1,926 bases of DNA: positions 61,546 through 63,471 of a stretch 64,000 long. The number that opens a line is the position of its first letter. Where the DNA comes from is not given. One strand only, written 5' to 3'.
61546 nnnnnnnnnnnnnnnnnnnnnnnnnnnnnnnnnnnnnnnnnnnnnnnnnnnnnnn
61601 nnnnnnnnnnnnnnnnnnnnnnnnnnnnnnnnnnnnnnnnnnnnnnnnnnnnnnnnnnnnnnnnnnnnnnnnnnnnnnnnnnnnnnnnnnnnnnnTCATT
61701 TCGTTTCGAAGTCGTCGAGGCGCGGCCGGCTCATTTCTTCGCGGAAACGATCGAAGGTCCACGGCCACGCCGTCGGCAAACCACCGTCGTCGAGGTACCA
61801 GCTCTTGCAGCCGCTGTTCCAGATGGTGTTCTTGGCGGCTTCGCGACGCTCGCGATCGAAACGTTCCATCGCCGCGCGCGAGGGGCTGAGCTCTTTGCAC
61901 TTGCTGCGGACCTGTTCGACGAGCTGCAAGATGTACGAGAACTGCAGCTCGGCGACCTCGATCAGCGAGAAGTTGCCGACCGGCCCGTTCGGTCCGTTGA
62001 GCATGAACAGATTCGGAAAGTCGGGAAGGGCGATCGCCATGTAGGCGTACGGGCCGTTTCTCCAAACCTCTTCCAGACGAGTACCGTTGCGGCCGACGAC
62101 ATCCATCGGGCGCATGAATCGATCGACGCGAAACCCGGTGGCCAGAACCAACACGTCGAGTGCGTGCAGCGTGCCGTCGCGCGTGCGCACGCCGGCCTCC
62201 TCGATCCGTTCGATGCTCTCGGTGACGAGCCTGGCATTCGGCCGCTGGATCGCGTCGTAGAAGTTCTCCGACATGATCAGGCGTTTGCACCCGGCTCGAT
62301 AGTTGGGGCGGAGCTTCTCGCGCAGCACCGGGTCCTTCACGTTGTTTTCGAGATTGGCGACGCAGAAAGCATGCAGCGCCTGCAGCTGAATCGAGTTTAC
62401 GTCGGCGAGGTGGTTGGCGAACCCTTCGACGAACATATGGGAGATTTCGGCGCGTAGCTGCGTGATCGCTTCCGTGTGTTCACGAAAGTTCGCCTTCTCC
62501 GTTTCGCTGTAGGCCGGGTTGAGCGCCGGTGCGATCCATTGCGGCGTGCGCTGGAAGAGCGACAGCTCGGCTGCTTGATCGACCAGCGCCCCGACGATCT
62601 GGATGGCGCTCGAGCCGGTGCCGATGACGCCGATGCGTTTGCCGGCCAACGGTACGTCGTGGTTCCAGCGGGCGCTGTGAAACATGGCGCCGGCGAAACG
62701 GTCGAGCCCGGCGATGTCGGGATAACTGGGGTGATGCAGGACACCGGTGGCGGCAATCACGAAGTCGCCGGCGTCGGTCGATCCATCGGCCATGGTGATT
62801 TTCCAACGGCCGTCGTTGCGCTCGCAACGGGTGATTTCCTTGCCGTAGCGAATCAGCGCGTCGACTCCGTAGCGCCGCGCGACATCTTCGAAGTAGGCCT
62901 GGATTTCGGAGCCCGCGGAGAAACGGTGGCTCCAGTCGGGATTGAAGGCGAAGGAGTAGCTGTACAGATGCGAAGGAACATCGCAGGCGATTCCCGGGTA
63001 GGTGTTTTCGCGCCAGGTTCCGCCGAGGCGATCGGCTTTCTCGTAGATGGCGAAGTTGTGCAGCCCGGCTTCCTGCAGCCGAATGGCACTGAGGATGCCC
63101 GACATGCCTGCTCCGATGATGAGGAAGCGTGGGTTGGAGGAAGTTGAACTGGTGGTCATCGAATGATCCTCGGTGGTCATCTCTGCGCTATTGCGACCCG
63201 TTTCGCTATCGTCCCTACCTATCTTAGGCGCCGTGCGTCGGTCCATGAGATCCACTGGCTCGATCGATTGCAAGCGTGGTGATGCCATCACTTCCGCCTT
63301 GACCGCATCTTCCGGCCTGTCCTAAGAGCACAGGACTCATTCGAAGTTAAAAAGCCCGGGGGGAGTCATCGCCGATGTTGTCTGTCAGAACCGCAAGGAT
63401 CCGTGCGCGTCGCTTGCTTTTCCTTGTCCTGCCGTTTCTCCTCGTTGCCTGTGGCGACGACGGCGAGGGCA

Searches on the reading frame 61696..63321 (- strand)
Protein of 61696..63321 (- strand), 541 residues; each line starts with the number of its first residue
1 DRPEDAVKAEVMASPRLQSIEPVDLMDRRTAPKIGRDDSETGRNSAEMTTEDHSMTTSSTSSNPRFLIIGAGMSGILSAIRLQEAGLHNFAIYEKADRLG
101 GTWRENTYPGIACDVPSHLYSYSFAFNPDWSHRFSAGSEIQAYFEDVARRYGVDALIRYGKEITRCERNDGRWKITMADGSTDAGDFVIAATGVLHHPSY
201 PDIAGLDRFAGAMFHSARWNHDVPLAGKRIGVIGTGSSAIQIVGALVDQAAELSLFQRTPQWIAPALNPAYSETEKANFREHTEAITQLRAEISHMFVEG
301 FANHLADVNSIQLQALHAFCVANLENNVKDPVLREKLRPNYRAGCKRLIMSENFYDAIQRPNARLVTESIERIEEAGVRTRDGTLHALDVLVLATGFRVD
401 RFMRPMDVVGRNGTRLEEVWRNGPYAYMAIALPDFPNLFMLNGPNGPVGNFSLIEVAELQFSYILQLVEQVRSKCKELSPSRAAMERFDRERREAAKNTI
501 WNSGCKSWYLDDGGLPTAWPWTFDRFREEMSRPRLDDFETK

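Call 42: search_protein_families(library=pfam, proteins=[window:61696-63321:-], max_evalue=0.0001)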
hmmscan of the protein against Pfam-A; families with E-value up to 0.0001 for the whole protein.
window:61696-63321:- (541 aa): 8 families
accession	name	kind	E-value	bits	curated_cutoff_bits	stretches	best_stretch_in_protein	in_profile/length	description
PF13738.12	Pyr_redox_3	-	2e-18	67.1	30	1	67-271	1-208/305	Pyridine nucleotide-disulphide oxidoreductase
PF00743.25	FMO-like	-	2.4e-15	56.4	22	1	66-265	4-221/532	Flavin-binding monooxygenase-like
PF13450.12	NAD_binding_8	-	3.2e-11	43.8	21.9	1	68-131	1-62/68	NAD(P)-binding Rossmann-like domain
PF07992.20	Pyr_redox_2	-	1.7e-10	41.3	26.1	1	66-282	3-196/291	Pyridine nucleotide-disulphide oxidoreductase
PF01266.30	DAO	-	2.8e-10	40.7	27.9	0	66-106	2-42/353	FAD dependent oxidoreductase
PF13454.12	NAD_binding_9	-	1e-08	35.8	21.8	0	68-118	2-56/155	FAD-NAD(P)-binding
PF01593.30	Amino_oxidase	-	3.1e-06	27.2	19.8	0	73-104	1-31/443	Flavin containing amine oxidoreductase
PF13434.12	Lys_Orn_oxgnase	-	6.4e-06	26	21.3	0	138-260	95-223/339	L-lysine 6-monooxygenase/L-ornithine 5-monooxygenase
